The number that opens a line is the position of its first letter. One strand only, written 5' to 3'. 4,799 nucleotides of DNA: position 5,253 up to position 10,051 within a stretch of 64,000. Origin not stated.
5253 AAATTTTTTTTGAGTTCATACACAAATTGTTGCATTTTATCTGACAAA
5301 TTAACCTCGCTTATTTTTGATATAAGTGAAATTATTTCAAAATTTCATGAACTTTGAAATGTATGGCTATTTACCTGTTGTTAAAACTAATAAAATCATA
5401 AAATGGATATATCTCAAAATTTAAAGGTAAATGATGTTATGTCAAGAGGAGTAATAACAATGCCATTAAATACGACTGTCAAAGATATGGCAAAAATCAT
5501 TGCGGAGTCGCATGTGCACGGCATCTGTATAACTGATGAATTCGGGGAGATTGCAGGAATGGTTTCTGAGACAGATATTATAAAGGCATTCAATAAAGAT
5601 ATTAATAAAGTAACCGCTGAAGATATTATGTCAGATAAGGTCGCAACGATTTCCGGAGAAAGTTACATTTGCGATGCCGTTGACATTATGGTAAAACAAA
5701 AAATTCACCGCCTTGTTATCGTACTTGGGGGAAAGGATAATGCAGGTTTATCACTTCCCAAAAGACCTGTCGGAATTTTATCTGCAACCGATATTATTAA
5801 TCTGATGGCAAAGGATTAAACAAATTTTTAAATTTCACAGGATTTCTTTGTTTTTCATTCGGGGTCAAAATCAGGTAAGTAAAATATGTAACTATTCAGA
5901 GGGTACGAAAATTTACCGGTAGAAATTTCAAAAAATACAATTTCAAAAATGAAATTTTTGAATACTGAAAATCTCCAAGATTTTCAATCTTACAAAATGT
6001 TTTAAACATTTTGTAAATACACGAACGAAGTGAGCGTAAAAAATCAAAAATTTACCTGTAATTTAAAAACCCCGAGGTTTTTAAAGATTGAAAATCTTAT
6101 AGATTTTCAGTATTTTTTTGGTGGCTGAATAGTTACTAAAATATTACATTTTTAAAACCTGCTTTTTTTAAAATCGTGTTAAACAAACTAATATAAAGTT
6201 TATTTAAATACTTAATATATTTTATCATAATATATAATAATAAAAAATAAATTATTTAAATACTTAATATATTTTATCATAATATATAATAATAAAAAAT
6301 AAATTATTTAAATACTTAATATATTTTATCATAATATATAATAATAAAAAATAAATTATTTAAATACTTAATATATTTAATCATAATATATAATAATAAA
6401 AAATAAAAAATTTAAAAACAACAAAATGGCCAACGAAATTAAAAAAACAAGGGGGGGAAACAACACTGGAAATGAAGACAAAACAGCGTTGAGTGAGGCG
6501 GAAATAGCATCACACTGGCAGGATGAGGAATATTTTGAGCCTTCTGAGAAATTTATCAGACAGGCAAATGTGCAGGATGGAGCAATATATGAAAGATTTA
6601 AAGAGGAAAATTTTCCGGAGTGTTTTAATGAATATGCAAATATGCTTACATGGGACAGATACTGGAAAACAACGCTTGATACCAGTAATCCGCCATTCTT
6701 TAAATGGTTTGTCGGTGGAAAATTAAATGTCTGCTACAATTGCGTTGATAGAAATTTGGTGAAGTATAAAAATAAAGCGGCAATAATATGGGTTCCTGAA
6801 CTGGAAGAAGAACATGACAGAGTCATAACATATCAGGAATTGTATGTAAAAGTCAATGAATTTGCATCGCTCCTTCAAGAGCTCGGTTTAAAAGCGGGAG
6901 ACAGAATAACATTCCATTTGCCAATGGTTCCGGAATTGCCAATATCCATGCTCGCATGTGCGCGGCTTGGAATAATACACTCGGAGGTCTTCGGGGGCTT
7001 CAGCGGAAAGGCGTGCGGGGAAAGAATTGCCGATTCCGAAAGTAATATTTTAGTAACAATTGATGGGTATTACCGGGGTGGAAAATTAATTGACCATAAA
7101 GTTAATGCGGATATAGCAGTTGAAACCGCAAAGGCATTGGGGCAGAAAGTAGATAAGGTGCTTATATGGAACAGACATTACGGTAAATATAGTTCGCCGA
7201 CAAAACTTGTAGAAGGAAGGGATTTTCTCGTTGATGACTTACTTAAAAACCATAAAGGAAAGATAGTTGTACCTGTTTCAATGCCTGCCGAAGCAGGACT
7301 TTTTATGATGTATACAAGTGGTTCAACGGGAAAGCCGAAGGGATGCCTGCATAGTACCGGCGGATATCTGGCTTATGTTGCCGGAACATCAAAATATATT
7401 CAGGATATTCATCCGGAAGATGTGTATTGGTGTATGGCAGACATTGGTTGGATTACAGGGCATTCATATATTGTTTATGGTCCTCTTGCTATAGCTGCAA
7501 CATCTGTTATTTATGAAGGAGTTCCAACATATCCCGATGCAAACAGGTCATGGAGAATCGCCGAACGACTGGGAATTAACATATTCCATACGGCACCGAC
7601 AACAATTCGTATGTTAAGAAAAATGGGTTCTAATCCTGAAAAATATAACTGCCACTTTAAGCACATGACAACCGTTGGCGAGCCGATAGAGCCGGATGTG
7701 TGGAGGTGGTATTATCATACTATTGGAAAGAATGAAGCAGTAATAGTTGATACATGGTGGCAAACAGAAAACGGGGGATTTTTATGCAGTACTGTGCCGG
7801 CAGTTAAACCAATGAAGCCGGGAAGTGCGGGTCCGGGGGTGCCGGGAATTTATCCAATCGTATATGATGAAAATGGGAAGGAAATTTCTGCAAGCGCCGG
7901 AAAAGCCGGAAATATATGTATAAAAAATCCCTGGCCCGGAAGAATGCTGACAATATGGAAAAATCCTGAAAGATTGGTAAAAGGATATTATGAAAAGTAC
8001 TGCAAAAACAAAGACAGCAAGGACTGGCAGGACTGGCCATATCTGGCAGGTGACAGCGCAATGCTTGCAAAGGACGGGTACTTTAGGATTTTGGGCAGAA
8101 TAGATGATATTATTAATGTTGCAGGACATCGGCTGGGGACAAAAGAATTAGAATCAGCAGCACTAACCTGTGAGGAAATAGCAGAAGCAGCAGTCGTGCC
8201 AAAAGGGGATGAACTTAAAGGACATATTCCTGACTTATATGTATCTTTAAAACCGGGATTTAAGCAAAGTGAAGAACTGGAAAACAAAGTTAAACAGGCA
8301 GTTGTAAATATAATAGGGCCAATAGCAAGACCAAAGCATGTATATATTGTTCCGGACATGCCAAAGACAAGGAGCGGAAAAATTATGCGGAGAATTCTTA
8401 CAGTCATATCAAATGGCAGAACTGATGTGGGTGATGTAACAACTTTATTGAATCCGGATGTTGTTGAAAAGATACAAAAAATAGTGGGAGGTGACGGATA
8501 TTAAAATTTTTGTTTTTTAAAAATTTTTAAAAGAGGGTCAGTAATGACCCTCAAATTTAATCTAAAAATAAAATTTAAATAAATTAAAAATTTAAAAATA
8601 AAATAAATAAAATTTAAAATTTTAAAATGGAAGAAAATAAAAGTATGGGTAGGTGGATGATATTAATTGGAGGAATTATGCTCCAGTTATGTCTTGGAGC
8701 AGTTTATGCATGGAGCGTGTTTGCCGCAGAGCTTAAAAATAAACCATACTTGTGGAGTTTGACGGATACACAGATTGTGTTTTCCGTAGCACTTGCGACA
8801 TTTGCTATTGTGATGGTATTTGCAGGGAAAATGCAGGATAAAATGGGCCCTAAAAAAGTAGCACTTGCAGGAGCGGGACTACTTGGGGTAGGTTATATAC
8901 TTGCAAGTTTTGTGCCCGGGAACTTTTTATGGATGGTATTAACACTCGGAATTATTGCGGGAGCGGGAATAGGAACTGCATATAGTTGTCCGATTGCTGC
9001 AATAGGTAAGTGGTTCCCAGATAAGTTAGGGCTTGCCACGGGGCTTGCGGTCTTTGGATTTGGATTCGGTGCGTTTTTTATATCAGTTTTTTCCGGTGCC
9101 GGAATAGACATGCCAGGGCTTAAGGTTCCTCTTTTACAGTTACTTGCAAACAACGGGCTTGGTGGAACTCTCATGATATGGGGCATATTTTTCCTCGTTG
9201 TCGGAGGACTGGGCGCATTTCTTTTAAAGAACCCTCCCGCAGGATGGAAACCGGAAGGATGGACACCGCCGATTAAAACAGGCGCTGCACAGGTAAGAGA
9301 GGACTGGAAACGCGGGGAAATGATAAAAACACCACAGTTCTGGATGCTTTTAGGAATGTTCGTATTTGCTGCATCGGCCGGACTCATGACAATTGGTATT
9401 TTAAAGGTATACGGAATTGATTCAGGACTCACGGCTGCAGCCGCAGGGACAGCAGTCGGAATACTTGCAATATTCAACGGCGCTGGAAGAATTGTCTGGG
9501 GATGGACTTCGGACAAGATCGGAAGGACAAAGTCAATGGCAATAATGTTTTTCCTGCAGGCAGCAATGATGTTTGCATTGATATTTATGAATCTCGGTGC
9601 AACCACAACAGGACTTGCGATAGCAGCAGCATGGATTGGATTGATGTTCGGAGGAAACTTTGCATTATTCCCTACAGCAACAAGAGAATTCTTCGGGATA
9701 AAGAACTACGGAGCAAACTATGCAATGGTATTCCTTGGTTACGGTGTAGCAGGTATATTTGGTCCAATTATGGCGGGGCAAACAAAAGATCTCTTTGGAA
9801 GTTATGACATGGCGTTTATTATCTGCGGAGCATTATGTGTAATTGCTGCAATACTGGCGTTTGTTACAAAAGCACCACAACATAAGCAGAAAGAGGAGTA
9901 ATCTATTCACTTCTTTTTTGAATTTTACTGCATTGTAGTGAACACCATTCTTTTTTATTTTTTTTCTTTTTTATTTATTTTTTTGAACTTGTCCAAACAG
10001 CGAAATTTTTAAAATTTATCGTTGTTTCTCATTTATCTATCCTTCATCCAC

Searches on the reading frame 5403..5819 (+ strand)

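Call 20: search_protein_families(library=pfam, proteins=[window:5403-5819:+], max_evalue=0.001)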
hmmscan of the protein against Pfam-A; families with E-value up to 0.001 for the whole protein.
window:5403-5819:+ (138 aa): 1 family
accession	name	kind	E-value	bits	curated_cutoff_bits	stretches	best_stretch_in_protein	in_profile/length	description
PF00571.33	CBS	-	2.6e-23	82.5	24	2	9-63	1-55/57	CBS domain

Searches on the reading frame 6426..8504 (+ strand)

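Call 20: search_protein_families(library=pfam, proteins=[window:6426-8504:+], max_evalue=0.001)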
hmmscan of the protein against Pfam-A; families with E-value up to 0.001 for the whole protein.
window:6426-8504:+ (692 aa): 3 families
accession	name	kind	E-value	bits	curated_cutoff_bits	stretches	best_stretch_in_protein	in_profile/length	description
PF00501.34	AMP-binding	-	5.7e-71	239.8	29.9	1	108-503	2-378/384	AMP-binding enzyme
PF13193.12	AMP-binding_C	-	2.7e-21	76.7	24.5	1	574-652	1-76/76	AMP-binding enzyme C-terminal domain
PF16177.11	ACAS_N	-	4.6e-15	55.6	27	1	61-106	10-55/55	Acetyl-coenzyme A synthetase N-terminus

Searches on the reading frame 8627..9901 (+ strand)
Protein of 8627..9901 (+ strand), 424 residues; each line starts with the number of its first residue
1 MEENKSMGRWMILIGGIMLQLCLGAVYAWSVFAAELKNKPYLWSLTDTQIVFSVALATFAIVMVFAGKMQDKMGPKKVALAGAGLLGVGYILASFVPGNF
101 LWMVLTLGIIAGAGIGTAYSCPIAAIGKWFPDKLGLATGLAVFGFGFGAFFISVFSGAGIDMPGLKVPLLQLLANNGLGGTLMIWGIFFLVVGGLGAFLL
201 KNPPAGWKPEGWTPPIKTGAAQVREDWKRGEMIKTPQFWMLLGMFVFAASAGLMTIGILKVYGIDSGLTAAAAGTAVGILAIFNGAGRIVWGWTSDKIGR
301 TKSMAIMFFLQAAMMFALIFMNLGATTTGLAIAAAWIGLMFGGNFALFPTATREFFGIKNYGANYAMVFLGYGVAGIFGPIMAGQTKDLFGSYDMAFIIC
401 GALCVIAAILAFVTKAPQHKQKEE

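Call 49: find_encoding_contigs(protein=window:8627-9901:+, flank=10000, max_places=5)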
Protein window:8627-9901:+ (424 aa): 4 contigs read that carry it; 2 places shown.
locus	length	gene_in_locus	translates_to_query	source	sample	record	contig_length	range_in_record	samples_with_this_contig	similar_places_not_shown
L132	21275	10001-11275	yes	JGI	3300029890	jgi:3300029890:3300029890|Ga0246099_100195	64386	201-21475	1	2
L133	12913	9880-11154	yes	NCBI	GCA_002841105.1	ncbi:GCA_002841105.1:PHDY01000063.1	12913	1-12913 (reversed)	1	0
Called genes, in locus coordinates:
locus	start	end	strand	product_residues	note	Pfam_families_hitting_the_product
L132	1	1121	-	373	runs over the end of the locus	PF03193:RsgA_GTPase (faint), PF01926:MMR_HSR1, PF02421:FeoB_N, PF16897:MMR_HSR1_Xtn, PF02824:TGS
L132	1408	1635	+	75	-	PF21748:UPF0150 (weak), PF15919:HicB_lk_antitox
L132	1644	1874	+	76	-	PF07927:HicA_toxin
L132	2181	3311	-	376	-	PF01916:DS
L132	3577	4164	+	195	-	PF00327:Ribosomal_L30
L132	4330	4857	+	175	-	PF00828:Ribosomal_L27A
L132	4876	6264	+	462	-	PF00344:SecY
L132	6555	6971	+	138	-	PF00571:CBS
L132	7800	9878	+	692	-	PF16177:ACAS_N, PF00501:AMP-binding, PF13193:AMP-binding_C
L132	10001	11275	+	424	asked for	PF07690:MFS_1, PF12832:MFS_1_like (faint), PF07690:MFS_1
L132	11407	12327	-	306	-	PF01073:3Beta_HSD, PF01370:Epimerase, PF02719:Polysacc_synt_2, PF04321:RmlD_sub_bind, PF05368:NmrA, PF07993:NAD_binding_4, PF13460:NAD_binding_10, PF16363:GDP_Man_Dehyd, +1 more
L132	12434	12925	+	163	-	PF01948:PyrI, PF02748:PyrI_C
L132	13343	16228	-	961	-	PF02384:N6_Mtase, PF07669:Eco57I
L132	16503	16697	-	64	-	-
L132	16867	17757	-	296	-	PF00733:Asn_synthase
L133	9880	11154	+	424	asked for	PF07690:MFS_1, PF12832:MFS_1_like (faint), PF07690:MFS_1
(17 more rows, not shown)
